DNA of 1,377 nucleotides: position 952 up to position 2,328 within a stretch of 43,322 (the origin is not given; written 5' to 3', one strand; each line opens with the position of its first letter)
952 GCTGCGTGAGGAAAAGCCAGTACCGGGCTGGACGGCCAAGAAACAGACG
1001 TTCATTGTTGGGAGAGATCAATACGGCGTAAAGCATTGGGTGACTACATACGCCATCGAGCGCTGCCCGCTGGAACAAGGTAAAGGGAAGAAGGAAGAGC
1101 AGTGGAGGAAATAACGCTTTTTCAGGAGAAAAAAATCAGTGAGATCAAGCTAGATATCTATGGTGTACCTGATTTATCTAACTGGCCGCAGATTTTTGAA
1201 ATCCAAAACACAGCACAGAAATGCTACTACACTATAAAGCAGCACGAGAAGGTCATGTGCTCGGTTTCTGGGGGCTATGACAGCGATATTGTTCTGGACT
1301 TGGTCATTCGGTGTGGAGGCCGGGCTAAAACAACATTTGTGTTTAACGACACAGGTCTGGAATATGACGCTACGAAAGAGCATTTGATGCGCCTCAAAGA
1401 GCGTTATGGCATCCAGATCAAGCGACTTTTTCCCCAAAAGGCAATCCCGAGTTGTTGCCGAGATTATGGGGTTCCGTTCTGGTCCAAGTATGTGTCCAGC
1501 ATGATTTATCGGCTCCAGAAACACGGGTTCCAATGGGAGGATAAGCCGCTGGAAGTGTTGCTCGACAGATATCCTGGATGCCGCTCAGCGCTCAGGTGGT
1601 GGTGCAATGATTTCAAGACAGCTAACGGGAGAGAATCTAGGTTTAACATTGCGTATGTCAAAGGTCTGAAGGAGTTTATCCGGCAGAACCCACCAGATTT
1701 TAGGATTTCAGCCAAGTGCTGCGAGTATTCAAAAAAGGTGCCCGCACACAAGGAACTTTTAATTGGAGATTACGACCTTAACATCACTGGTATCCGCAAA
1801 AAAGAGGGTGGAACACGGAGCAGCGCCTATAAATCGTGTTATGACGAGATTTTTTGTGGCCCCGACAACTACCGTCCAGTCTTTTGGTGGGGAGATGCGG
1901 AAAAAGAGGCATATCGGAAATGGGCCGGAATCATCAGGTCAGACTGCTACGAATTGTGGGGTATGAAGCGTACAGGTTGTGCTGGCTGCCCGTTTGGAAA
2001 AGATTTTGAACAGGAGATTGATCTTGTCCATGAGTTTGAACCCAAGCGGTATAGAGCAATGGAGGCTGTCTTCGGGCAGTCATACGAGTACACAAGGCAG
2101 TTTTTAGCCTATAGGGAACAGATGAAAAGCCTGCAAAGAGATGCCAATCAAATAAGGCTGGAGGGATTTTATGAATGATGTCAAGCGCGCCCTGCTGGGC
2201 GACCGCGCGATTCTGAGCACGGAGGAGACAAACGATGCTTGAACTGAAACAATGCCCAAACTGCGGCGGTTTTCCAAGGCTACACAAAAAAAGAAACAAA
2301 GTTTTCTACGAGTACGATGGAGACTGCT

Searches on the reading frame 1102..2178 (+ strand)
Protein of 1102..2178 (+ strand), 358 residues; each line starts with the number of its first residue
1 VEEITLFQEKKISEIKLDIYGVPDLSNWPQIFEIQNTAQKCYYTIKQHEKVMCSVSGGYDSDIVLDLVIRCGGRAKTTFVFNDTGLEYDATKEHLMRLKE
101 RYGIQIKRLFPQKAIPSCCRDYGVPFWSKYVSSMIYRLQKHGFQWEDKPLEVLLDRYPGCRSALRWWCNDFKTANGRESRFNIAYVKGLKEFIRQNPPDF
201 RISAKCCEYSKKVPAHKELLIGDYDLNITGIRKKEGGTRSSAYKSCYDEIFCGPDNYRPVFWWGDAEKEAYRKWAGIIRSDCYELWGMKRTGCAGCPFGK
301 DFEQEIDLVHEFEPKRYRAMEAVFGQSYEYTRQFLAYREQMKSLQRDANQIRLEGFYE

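Call 79: search_protein_families(library=pfam, proteins=[window:1102-2178:+], max_evalue=0.0001)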
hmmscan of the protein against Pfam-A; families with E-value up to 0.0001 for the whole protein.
window:1102-2178:+ (358 aa): 1 family
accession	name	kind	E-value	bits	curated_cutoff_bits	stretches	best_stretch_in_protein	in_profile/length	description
PF01507.26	PAPS_reduct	-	4.8e-12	46.7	22.5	1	51-119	2-68/175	Phosphoadenosine phosphosulfate reductase domain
